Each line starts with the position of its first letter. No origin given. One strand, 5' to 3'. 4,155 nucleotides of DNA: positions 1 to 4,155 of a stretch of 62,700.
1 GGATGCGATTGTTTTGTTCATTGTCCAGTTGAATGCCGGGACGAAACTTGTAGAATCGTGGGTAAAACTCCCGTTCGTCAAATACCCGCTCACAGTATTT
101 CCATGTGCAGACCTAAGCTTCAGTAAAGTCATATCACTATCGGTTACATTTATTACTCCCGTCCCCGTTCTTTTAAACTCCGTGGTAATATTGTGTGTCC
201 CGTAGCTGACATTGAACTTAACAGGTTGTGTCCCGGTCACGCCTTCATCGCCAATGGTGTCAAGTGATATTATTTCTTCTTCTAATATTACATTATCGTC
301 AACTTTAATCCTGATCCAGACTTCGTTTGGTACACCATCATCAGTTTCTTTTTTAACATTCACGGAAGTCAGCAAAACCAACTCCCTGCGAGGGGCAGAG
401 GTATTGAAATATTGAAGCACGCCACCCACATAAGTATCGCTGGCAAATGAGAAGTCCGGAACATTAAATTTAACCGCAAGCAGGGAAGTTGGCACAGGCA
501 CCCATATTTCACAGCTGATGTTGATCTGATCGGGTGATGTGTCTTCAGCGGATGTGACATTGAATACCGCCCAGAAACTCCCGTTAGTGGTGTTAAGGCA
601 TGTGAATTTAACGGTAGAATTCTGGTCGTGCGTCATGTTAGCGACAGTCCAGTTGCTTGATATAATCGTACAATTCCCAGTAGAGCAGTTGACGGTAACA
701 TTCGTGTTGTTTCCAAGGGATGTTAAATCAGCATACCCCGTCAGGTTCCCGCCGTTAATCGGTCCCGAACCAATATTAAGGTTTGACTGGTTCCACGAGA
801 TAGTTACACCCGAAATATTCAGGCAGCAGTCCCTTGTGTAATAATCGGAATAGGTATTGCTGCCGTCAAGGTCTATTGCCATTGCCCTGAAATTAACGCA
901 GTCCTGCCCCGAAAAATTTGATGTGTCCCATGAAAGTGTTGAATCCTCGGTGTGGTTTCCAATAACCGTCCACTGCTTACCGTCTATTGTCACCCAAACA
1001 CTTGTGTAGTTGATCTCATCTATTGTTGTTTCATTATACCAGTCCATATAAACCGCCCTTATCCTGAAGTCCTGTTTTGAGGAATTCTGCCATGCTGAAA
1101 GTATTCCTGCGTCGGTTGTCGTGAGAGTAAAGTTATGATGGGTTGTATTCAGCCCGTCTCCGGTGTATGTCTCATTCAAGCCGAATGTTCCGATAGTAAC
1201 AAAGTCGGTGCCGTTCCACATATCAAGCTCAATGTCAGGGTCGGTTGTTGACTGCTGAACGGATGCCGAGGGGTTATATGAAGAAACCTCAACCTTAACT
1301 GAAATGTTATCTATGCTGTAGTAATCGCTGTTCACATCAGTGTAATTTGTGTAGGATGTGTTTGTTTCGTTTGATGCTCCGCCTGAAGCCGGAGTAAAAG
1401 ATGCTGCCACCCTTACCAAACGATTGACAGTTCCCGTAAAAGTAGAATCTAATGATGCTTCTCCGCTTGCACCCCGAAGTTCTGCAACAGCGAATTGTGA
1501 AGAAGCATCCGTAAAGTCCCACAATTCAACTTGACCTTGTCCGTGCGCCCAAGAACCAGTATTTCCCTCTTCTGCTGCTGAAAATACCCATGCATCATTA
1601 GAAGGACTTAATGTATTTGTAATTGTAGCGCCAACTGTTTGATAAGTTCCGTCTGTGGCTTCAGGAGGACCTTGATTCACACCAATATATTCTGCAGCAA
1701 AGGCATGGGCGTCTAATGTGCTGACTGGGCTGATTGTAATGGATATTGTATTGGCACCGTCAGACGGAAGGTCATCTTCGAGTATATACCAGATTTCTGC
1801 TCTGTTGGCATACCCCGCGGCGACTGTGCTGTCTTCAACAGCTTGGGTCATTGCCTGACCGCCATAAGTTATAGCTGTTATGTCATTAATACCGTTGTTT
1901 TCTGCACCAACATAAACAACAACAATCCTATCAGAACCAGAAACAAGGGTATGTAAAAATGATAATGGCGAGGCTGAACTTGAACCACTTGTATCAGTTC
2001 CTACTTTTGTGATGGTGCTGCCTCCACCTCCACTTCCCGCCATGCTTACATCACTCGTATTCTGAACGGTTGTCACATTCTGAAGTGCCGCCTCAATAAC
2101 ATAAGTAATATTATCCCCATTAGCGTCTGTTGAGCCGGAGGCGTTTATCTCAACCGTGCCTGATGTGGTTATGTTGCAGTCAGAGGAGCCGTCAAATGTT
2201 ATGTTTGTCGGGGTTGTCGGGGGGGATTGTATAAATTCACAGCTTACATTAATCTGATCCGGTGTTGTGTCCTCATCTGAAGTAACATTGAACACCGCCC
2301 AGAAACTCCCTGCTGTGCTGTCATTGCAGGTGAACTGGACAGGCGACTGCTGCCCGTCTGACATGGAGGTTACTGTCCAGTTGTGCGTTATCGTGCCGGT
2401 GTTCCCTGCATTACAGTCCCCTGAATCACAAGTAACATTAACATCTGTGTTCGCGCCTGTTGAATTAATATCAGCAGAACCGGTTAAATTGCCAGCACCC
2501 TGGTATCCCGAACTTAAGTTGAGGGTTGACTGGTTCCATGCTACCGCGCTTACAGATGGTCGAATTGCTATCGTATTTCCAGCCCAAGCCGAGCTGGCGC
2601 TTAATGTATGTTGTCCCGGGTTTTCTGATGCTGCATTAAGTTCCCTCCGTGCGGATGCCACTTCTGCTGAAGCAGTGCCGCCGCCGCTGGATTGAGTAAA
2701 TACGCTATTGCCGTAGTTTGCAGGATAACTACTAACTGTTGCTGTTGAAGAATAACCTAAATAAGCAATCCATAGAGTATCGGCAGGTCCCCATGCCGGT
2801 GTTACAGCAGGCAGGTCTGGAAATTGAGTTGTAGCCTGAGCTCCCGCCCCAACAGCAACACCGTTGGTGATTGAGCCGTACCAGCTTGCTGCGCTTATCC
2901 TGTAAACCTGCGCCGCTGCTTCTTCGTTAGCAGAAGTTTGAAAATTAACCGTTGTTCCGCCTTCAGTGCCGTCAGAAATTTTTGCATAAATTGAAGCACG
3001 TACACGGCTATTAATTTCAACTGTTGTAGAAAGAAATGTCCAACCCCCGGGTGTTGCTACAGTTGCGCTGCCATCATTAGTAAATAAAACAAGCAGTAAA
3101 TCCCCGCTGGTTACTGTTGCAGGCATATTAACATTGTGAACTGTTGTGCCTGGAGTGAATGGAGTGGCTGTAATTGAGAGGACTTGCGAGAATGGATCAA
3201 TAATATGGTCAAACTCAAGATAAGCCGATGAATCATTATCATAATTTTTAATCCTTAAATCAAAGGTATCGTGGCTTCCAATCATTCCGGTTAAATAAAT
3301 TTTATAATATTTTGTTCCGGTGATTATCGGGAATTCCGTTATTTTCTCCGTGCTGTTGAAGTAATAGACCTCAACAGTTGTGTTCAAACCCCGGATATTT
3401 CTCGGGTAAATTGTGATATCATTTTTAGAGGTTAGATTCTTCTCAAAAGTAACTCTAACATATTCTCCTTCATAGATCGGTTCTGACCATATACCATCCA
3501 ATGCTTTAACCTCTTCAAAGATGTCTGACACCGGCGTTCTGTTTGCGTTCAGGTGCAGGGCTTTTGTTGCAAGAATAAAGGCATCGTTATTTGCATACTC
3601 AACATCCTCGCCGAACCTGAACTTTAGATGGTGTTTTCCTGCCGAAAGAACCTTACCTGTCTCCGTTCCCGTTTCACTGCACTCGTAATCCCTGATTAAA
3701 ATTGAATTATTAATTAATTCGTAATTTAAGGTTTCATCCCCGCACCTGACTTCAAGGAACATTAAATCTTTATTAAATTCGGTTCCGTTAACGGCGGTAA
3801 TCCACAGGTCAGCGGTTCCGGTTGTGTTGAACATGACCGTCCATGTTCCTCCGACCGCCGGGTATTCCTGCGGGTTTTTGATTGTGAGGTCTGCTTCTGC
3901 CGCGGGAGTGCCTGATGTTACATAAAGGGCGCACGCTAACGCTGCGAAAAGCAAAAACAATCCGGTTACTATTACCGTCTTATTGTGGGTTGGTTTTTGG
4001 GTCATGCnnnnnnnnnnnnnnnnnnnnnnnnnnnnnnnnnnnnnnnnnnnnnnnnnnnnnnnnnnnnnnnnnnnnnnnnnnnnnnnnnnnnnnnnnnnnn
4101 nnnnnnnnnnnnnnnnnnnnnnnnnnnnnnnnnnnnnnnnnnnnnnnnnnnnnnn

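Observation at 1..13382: Polycistronic tandem array of [exported 148-aa adhesin-N-terminus copy + COG2865-type AlbA_2/HATPase_c_4/wHTH protein] modules that ends in the full-length adhesin gene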

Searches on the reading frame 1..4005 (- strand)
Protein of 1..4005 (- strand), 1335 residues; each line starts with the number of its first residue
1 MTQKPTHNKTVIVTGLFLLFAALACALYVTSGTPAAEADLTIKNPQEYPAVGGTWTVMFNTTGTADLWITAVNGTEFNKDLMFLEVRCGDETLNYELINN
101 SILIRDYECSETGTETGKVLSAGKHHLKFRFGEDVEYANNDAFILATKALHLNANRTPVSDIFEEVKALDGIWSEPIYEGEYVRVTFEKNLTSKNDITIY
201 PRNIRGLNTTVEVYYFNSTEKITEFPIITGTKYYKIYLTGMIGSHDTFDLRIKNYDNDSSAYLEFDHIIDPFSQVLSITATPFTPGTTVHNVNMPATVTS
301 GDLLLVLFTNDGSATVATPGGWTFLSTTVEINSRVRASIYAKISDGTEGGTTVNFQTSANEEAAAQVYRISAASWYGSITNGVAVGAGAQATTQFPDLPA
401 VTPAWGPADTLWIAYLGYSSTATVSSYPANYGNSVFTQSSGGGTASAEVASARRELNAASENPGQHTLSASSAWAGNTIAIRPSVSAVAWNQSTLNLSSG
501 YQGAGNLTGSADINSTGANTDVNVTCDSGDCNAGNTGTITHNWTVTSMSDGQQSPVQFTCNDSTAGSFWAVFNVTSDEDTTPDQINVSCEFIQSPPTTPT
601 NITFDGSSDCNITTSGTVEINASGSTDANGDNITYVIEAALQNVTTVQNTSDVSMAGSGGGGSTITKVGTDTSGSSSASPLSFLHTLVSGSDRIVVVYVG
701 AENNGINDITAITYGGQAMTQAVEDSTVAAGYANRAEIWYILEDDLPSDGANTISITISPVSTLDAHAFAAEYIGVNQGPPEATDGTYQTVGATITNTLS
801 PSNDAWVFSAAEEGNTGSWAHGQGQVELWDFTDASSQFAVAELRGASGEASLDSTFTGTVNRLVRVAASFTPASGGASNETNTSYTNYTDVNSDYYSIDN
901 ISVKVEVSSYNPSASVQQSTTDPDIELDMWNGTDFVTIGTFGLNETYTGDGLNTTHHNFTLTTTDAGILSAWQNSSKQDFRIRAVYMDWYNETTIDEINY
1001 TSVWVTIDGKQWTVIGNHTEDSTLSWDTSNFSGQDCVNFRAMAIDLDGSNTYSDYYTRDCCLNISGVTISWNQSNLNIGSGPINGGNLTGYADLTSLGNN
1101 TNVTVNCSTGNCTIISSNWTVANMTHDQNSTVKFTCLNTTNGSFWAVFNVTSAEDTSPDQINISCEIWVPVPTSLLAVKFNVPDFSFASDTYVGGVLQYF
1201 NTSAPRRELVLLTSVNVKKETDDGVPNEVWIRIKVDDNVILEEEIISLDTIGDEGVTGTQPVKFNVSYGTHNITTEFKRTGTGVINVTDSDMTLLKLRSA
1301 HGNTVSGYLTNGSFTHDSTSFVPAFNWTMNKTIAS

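Call 7: search_protein_families(library=pfam, proteins=[window:1-4005:-], max_evalue=0.01)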
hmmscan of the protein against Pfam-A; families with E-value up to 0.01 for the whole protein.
window:1-4005:- (1335 aa): 0 families

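Call 21: search_protein_families(library=ncbifam, proteins=[window:1-4005:-], max_evalue=0.01)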
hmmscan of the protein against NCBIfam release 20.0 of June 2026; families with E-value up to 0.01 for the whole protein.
window:1-4005:- (1335 aa): 0 families

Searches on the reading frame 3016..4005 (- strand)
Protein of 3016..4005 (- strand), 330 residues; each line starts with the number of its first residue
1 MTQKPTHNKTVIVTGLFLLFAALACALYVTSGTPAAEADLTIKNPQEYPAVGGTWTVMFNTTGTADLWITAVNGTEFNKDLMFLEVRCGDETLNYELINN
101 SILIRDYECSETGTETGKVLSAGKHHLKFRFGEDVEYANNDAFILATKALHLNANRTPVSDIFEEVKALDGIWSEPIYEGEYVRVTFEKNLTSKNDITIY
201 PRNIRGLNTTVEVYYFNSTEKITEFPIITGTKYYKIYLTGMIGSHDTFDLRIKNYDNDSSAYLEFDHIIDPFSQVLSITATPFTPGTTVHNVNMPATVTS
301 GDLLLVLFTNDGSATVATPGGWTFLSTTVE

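Call 49: find_homologous_proteins(query=window:3016-4005:-, max_evalue=0.00001)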
Query window:3016-4005:- (330 aa): 47 proteins with E <= 0.00001 among 2008 candidates.
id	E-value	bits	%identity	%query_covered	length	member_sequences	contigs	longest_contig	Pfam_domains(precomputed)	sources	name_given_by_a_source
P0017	5.0e-48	182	64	42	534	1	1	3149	-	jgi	jgi:hypothetical protein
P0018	6.6e-47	178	68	39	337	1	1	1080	-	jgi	jgi:hypothetical protein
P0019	2.1e-43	167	65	37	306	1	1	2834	-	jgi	jgi:hypothetical protein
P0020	5.7e-41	159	49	49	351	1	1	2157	-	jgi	jgi:hypothetical protein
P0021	1.1e-33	135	57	40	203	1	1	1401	-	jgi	-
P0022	2.1e-31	127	57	39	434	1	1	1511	-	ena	-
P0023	2.0e-30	124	53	40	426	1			PF00400.39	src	-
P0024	4.6e-30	123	53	40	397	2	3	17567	PF18573.8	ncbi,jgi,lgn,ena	-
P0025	6.4e-30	122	52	42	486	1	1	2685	PF10102.15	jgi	-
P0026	2.7e-29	120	43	54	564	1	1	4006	-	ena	-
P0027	2.7e-29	120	44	54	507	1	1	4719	-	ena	-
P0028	2.8e-29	120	42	55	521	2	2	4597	-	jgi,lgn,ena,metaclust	metaclust:\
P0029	5.3e-29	119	54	38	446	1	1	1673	-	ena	-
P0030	6.1e-29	119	52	39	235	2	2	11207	-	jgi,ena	-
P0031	1.0e-28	119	48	41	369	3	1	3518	-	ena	-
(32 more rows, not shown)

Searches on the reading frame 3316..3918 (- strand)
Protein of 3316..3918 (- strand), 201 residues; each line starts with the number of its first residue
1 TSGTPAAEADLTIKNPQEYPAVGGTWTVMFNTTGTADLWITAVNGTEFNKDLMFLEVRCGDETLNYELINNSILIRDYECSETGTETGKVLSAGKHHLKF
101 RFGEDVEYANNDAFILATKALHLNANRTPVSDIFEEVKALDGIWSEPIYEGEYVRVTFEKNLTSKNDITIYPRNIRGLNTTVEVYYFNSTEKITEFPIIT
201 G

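Call 57: predict_structure(alignment_id=A2)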
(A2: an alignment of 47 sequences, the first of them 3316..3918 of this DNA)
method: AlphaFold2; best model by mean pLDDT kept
length: 201 residues; sequences in the alignment: 47
mean_pLDDT: 72.7   pTM: 0.55
mean pLDDT of the five models: 72.7, 71.6, 69.6, 68.2, 67.9
residues with pLDDT >= 90: 45; 70-90: 80; 50-70: 40; < 50: 36
segments of 3 or more residues with pLDDT < 50: 1-22, 83-93
pLDDT, mean of each block of 10 residues (from residue 1): 44 44 52 60 67 77 83 77 39 58 67 76 97 85 87 93 83 86 92 88 74
secondary structure, 60 per line:
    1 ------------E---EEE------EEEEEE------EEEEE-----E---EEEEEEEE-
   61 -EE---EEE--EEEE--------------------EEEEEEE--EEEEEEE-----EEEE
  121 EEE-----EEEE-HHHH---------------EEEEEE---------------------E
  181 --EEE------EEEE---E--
elements in order: E17-19 E26-31 E38-42 E52-59 E67-69 E72-75 E96-102 E105-111 E117-123 E129-132 H134-137 E153-158 E183-185 E192-195
